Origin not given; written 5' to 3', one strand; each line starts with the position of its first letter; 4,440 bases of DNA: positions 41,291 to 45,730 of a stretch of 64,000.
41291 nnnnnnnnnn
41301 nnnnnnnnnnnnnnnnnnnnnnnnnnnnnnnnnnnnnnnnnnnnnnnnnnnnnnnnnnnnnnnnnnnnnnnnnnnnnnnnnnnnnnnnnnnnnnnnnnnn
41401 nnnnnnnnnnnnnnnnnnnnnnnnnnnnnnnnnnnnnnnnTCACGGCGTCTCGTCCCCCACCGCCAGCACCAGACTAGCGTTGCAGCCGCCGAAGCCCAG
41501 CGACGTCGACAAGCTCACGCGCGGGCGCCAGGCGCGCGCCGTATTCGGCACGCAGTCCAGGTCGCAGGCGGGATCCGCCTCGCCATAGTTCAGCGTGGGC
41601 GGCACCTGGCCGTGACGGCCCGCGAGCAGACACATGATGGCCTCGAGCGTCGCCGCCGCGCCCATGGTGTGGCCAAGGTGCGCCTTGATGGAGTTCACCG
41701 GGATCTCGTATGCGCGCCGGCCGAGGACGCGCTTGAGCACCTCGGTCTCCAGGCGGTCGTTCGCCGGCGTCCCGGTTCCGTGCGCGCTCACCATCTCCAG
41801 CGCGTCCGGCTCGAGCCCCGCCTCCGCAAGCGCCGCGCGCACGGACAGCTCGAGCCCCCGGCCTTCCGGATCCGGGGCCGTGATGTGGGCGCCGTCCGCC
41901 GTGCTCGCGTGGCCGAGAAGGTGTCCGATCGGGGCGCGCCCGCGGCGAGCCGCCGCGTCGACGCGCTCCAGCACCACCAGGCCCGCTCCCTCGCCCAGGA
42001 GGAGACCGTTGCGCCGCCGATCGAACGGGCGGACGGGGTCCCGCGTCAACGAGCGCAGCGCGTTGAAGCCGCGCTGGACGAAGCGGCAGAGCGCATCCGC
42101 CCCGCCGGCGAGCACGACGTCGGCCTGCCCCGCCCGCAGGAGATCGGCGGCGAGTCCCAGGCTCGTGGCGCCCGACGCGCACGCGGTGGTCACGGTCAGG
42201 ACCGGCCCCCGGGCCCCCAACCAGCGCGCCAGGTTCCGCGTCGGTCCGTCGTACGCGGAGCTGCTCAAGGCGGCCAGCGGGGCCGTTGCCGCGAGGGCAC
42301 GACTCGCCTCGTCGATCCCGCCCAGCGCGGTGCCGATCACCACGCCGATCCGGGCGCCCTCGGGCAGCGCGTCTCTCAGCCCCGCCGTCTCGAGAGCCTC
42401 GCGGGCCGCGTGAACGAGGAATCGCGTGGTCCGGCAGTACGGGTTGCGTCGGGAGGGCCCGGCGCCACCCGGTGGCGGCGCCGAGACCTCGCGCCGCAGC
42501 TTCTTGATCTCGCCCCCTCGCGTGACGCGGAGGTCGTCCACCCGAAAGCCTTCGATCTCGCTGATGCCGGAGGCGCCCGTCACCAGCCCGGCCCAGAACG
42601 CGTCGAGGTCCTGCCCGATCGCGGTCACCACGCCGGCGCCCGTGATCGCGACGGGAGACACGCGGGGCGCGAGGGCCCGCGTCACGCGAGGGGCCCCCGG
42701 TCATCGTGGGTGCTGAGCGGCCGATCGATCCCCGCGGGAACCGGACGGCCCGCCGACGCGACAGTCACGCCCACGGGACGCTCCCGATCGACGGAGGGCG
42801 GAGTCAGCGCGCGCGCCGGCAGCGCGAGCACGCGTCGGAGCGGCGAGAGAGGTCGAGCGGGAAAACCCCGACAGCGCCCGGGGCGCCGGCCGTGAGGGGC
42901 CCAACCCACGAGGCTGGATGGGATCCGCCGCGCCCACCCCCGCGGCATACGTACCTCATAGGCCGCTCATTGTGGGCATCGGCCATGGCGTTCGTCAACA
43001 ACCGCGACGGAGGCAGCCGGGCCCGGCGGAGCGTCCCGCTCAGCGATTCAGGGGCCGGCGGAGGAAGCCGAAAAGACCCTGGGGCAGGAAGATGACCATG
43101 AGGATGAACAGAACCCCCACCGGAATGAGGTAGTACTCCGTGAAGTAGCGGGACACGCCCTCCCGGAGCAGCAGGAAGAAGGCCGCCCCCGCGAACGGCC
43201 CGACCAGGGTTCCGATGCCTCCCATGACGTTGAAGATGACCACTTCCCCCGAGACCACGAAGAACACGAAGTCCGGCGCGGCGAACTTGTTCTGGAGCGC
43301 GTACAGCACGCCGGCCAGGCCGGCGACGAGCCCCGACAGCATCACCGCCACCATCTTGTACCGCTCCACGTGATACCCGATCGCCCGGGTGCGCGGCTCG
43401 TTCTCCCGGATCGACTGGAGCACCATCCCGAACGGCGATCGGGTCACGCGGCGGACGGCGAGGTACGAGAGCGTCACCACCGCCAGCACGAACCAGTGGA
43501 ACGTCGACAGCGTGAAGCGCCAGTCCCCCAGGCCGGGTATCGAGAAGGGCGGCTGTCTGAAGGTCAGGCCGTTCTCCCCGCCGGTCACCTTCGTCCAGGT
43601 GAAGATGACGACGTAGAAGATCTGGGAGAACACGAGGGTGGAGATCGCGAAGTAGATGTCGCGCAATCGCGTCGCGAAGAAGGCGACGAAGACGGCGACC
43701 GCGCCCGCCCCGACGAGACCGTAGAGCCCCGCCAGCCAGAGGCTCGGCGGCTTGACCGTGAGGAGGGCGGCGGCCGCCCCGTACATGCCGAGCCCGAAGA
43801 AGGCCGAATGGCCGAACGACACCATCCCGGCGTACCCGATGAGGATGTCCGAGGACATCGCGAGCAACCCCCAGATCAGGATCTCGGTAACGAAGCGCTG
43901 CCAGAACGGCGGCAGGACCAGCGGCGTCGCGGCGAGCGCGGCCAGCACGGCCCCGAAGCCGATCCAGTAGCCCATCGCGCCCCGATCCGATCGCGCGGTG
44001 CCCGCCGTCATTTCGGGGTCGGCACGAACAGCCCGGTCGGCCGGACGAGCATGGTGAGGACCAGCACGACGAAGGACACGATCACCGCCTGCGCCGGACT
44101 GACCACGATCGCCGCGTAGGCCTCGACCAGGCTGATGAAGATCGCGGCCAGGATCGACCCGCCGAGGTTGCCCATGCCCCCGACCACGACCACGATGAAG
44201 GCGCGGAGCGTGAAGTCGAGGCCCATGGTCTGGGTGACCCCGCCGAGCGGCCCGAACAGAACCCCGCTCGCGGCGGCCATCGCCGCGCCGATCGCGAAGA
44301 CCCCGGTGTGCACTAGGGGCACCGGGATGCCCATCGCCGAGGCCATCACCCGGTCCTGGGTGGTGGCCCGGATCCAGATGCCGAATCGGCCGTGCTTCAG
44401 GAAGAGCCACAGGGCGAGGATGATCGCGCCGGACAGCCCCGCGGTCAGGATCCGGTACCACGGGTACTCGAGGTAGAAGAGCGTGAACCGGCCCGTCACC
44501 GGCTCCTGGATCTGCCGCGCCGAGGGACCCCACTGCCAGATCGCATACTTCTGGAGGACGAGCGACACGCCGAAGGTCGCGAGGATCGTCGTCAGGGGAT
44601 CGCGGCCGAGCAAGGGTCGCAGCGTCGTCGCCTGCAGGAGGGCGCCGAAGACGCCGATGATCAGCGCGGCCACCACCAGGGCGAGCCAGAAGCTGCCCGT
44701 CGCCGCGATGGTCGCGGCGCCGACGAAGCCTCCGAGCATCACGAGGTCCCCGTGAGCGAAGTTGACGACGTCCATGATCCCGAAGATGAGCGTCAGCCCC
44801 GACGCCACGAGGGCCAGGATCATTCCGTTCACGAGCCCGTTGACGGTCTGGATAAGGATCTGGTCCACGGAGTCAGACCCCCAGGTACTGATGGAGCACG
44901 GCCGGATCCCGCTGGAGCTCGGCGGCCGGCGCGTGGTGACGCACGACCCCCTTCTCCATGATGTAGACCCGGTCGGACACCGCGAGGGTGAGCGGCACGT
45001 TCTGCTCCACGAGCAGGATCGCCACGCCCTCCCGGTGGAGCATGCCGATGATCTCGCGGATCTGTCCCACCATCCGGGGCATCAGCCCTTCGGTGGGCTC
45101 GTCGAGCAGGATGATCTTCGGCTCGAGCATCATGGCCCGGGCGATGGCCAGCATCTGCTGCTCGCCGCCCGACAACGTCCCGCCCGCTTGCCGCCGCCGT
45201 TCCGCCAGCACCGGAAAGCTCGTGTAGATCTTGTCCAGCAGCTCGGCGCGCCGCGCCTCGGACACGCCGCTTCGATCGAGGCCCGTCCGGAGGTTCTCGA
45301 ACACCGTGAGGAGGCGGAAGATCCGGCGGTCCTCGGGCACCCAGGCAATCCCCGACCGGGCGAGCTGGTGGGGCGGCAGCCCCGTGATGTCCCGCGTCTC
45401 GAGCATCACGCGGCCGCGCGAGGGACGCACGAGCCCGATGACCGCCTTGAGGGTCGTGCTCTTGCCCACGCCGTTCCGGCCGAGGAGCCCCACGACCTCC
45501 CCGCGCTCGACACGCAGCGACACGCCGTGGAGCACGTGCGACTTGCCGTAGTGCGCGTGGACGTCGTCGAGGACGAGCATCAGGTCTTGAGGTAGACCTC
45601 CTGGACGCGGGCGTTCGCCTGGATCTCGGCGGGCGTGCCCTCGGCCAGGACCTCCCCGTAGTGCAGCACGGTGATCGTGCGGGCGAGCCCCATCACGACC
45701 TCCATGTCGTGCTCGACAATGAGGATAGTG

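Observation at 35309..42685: Orphan KS/KS-like/ACP cassette coupled to a MacB/LolCDE-type ABC exporter and a tyrosine phosphatase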

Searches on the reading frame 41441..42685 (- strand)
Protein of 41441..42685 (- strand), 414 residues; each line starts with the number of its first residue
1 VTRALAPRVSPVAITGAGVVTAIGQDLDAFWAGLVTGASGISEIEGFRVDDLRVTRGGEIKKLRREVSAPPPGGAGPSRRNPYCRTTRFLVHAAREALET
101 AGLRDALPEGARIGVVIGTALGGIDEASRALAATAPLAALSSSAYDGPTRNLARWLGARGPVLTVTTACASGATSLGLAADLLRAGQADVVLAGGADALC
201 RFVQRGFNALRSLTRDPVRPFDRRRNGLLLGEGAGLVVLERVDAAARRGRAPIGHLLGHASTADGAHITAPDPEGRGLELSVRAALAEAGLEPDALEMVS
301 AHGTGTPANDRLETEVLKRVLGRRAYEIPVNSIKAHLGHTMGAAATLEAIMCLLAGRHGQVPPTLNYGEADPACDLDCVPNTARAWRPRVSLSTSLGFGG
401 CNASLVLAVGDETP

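Call 4: search_protein_families(library=pfam, proteins=[window:41441-42685:-], max_evalue=0.01)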
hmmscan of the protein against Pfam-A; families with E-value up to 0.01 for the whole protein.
window:41441-42685:- (414 aa): 4 families
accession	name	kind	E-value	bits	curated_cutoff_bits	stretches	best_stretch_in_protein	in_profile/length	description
PF00109.32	ketoacyl-synt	-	3.8e-43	148.3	20.8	1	10-244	2-251/252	Beta-ketoacyl synthase, N-terminal domain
PF02801.28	Ketoacyl-synt_C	-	1.2e-31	109.6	20.8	1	255-367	3-118/119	Beta-ketoacyl synthase, C-terminal domain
PF00108.29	Thiolase_N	-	2.3e-06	27.6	26.4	1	148-199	62-115/260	Thiolase, N-terminal domain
PF08545.16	ACP_syn_III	-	2.1e-05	24.8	24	1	165-243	3-65/80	3-Oxoacyl-[acyl-carrier-protein (ACP)] synthase III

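Call 5: search_protein_families(library=ncbifam, proteins=[window:41441-42685:-], max_evalue=0.01)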
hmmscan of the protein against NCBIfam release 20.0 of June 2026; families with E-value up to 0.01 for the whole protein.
window:41441-42685:- (414 aa): 42 families (the best 25 are shown)
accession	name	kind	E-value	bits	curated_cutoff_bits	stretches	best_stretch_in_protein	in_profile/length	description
TIGR03150.1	fabF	equivalog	7.9e-99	331.1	493.75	1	12-407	3-406/407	beta-ketoacyl-ACP synthase II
NF005589.0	PRK07314.1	subfamily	5.4e-95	318.6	387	1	12-407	6-409/413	beta-ketoacyl-ACP synthase II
NF004970.0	PRK06333.1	subfamily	3.5e-87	293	525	1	12-407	6-419/424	beta-ketoacyl-ACP synthase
NF006618.0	PRK09185.1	subfamily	2.6e-80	270.4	407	1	10-408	3-391/394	beta-ketoacyl-ACP synthase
NF005076.0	PRK06501.1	equivalog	3.8e-77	260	629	2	149-409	155-422/425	beta-ketoacyl-ACP synthase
NF058662.1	cispenta_AmcF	equivalog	7e-76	255.6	325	1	12-408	2-368/369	cispentacin biosynthesis acyltransferase subunit AmcF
NF006274.0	PRK08439.1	equivalog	1.7e-66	224.7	621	1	12-407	4-403/406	beta-ketoacyl-ACP synthase II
NF006587.0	PRK09116.1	equivalog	1.8e-61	208.1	470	1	12-407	4-404/408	beta-ketoacyl-ACP synthase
NF006434.0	PRK08722.1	equivalog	6.5e-60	203.1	759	1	12-407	6-411/414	beta-ketoacyl-ACP synthase II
NF005916.1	PRK07910.1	equivalog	1.7e-59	201.9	560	1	10-407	12-415/418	KasA/KasB family beta-ketoacyl-ACP synthase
NF004618.0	PRK05952.1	equivalog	5.3e-58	196.8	455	1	96-408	67-381/384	beta-ketoacyl-ACP synthase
NF005490.0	PRK07103.1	equivalog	1.6e-52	179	445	1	10-408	4-411/414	polyketide beta-ketoacyl:acyl carrier protein synthase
NF005935.0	PRK07967.1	equivalog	4.3e-45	154.3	630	1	12-407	4-401/406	beta-ketoacyl-ACP synthase I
NF045894.1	PKS_plus_SDR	equivalog_domain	1.9e-43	148.4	1740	1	88-408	92-425/1515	type I polyketide synthase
NF040607.1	mycolic_Pks13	equivalog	3e-39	134.3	2100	1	88-408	190-524/1680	polyketide synthase Pks13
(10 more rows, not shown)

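Call 23: search_solved_structures(query=window:41441-42685:-, max_evalue=1e-20)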
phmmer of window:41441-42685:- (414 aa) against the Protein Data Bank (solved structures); distinct sequences matched with E-value up to 1e-20: 129 (the best 60 are shown).
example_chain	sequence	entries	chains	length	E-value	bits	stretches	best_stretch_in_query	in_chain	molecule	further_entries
9s5h_B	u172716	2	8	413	4.5e-80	272.7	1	12-407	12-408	3-oxoacyl-(Acyl-carrier-protein) synthase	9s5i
1e5m_A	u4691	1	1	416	2.5e-73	250.5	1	12-406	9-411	BETA KETOACYL ACYL CARRIER PROTEIN SYNTHASE II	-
4ls5_A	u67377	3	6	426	2e-72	247.6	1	11-407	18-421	3-oxoacyl-[acyl-carrier-protein] synthase 2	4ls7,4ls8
4ls6_A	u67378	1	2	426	3.6e-72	246.7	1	11-407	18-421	3-oxoacyl-[acyl-carrier-protein] synthase 2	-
3o04_A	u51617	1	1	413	8.1e-70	239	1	12-407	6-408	beta-keto-acyl carrier protein synthase II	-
5sxo_A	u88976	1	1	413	1.5e-69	238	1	12-407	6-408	3-oxoacyl-[acyl-carrier-protein] synthase 2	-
2gqd_A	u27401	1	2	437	1.6e-67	231.4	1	11-407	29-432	3-oxoacyl-[acyl-carrier-protein] synthase 2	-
1j3n_A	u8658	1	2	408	2.2e-65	224.4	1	12-406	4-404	3-oxoacyl-(acyl-carrier protein) synthase II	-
4r8e_A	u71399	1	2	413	2.2e-63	217.8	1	12-407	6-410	3-oxoacyl-[acyl-carrier-protein] synthase 2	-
6okg_A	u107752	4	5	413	2.7e-63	217.5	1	12-407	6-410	3-oxoacyl-[acyl-carrier-protein] synthase 2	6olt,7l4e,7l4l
1b3n_A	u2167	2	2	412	2.8e-63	217.5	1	12-407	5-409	PROTEIN (KETOACYL ACYL CARRIER PROTEIN SYNTHASE 2) | BETA-KETOACYL ACP SYNTHASE II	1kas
2gfw_A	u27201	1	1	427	2.8e-63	217.4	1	12-407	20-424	3-oxoacyl-[acyl-carrier-protein] synthase 2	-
8qm1_A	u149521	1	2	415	6.4e-63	216.3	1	12-407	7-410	3-oxoacyl-[acyl-carrier-protein] synthase 2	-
4b7v_A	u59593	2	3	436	7e-63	216.1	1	12-407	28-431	3-OXOACYL-[ACYL-CARRIER-PROTEIN] SYNTHASE 2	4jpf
4qav_A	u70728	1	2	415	1e-62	215.6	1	12-407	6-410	3-oxoacyl-[acyl-carrier-protein] synthase 2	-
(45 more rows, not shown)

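Call 35: search_dna_similar(query=window:41441-42685:-, collection=plasmids, mode=protein, max_rows=60, rows=spread)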
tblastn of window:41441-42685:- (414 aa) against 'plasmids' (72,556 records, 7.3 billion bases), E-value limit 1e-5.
In 5 record(s) the limit of 40 matching pieces per record was reached: places in those records are undercounted.
Records with a match: 1604; places in all: 5081; records where one place covers at least 80% of the query: 1052.
Best place of each record, by identity: <60% 1604.
By first word of the organism name: Streptomyces 285; Salmonella 184; Ralstonia 128; Rhizobium 122; Bacillus 108; Sinorhizobium 91; Burkholderia 63; Pantoea 54; Klebsiella 43; Escherichia 27; and 148 more.
By predicted mobility (MOB-suite, as given by PLSDB): non-mobilizable 835; conjugative 470; mobilizable 299.
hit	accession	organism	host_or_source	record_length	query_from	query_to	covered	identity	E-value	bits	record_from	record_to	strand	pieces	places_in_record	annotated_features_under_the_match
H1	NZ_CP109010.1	Streptomyces sp. NBC_00690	-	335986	12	408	96%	40.8%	1e-46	178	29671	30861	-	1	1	beta-ketoacyl-[acyl-carrier-protein] synthase family protein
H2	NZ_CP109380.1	Streptomyces sp. NBC_01546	-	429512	12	407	96%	38.5%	7e-39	156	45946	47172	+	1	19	beta-ketoacyl-[acyl-carrier-protein] synthase family protein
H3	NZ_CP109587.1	Streptomyces sp. NBC_01362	-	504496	2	413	100%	36.8%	7e-42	165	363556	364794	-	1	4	beta-ketoacyl-[acyl-carrier-protein] synthase family protein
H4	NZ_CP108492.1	Streptomyces sp. NBC_01243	-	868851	2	413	100%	36.5%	1e-42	167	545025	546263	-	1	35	beta-ketoacyl-[acyl-carrier-protein] synthase family protein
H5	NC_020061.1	Rhizobium tropici CIAT 899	Phaseolus vulgaris root nodule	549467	12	407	96%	37.9%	5e-49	186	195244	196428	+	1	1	beta-ketoacyl-[acyl-carrier-protein] synthase family protein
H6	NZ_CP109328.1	Streptomyces sp. NBC_01591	-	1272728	6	413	99%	36.6%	9e-42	164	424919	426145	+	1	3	none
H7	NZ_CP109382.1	Streptomyces atratus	-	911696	12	407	96%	37.5%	3e-50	189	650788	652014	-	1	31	beta-ketoacyl-[acyl-carrier-protein] synthase family protein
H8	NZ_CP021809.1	Sinorhizobium meliloti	Medicago sativa,Single Cell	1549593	12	407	96%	37.3%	8e-56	205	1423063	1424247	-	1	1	none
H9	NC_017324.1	Sinorhizobium meliloti BL225C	-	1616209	12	407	96%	37.1%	8e-56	205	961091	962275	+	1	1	none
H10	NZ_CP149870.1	Sinorhizobium medicae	Melilotus albus,Cell Culture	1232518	12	407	96%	37.1%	4e-55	204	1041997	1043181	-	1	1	record has no annotation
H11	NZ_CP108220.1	Streptomyces coelicoflavus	-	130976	12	407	96%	36.8%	5e-47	180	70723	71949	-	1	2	beta-ketoacyl-[acyl-carrier-protein] synthase family protein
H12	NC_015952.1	Streptomyces violaceusniger Tu 4113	-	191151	12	407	96%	36.2%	3e-40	160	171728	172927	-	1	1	beta-ketoacyl-[acyl-carrier-protein] synthase family protein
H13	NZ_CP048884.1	Priestia megaterium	culture,agricultural soil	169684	8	407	97%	35.4%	8e-54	199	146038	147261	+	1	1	fabF: beta-ketoacyl-ACP synthase II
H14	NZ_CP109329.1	Streptomyces sp. NBC_01591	-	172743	14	407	95%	35.6%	3e-45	174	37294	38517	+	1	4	beta-ketoacyl-[acyl-carrier-protein] synthase family protein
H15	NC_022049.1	Paracoccus aminophilus JCM 7686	-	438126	11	408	96%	34.8%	4e-38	154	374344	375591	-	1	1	fabF: beta-ketoacyl-ACP synthase II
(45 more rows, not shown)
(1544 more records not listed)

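Call 36: get_annotated_region(hit=H5, flank=1500)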
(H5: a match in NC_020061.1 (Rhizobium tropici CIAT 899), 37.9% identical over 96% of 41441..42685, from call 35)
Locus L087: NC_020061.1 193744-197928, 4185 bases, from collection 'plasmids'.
description: Rhizobium tropici CIAT 899 plasmid pRtrCIAT899b, complete sequence
organism: Rhizobium tropici CIAT 899 (NCBI taxid 698761)
taxonomy: Bacteria; Pseudomonadota; Alphaproteobacteria; Hyphomicrobiales; Rhizobiaceae; Rhizobium; Rhizobium tropici; Rhizobium tropici CIAT 899
host: -; source: Phaseolus vulgaris root nodule; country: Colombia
typing (MOB-suite, as given by PLSDB): conjugative; replicon rep_cluster_141; relaxase MOBP,MOBQ; mating-pair formation MPF_T
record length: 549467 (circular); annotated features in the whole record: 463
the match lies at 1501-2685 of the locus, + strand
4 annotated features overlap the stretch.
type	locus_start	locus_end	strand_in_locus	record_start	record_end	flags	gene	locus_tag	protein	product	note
CDS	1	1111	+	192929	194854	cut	-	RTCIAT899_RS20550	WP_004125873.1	acyltransferase family protein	-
CDS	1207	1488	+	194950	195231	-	-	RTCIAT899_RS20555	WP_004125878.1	acyl carrier protein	GO:0006633 - fatty acid biosynthetic process [Evidence IEA]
CDS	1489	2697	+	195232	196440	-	-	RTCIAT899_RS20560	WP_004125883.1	beta-ketoacyl-[acyl-carrier-protein] synthase family protein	GO:0006633 - fatty acid biosynthetic process [Evidence IEA]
CDS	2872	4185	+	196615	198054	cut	-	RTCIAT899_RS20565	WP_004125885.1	amino acid permease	GO:0055085 - transmembrane transport [Evidence IEA]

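Call 37: get_annotated_region(hit=H11, flank=4000)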
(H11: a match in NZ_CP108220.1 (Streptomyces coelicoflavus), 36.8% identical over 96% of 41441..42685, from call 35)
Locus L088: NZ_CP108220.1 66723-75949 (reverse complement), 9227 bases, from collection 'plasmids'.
description: Streptomyces coelicoflavus strain NBC_00099 plasmid unnamed2, complete sequence
organism: Streptomyces coelicoflavus (NCBI taxid 285562)
taxonomy: Bacteria; Actinomycetota; Actinomycetes; Kitasatosporales; Streptomycetaceae; Streptomyces; Streptomyces coelicoflavus
host: -; source: -; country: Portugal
typing (MOB-suite, as given by PLSDB): non-mobilizable
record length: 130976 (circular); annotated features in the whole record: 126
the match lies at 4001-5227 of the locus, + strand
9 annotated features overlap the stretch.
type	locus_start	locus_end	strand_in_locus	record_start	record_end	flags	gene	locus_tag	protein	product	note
CDS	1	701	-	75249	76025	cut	-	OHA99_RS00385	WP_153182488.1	alpha/beta hydrolase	-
CDS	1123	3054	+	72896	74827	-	-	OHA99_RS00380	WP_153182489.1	condensation domain-containing protein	-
CDS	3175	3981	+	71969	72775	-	-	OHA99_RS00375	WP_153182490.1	alpha/beta fold hydrolase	-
CDS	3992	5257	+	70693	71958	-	-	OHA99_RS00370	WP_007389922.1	beta-ketoacyl-[acyl-carrier-protein] synthase family protein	GO:0006633 - fatty acid biosynthetic process [Evidence IEA]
CDS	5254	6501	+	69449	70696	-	-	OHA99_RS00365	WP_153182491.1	ketosynthase chain-length factor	-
CDS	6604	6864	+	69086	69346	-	-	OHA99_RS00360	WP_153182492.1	ribbon-helix-helix protein, CopG family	GO:0006355 - regulation of DNA-templated transcription [Evidence IEA]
CDS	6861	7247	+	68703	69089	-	-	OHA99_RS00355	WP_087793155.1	hypothetical protein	-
CDS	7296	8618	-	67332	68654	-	-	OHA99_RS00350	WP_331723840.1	hypothetical protein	-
CDS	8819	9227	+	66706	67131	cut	-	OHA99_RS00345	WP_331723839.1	hypothetical protein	-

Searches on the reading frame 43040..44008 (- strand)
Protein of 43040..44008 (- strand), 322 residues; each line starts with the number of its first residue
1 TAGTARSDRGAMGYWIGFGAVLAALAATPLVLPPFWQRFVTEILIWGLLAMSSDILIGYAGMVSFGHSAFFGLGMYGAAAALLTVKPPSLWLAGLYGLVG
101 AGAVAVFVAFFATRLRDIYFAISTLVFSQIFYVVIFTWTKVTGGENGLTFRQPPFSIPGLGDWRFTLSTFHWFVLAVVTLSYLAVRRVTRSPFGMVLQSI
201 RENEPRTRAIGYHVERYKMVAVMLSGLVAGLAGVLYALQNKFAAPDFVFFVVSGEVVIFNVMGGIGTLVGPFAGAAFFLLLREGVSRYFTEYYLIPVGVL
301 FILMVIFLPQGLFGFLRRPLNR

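Call 49: search_protein_families(library=pfam, proteins=[window:43040-44008:-], max_evalue=0.0001)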
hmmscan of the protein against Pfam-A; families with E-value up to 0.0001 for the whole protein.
window:43040-44008:- (322 aa): 1 family
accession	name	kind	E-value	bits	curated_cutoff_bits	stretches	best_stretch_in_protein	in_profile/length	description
PF02653.21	BPD_transp_2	-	8.6e-46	156.7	26.8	1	39-304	5-268/269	Branched-chain amino acid transport system / permease component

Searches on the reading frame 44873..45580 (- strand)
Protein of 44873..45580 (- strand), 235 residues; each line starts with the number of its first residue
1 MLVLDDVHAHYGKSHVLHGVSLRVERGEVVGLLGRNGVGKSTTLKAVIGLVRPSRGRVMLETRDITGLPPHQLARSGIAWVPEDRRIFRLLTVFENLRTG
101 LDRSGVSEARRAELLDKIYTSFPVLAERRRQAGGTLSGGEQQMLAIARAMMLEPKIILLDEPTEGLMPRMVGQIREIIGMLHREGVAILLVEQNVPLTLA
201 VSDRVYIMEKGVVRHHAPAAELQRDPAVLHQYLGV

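Call 49: search_protein_families(library=pfam, proteins=[window:44873-45580:-], max_evalue=0.0001)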
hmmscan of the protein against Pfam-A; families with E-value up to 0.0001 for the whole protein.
window:44873-45580:- (235 aa): 2 families
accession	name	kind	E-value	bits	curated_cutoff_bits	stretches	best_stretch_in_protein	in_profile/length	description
PF00005.33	ABC_tran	-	2.9e-34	119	25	1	17-163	1-136/137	ABC transporter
PF13304.12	AAA_21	-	8.3e-06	26.5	27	0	136-190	238-295/304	AAA domain, putative AbiEii toxin, Type IV TA system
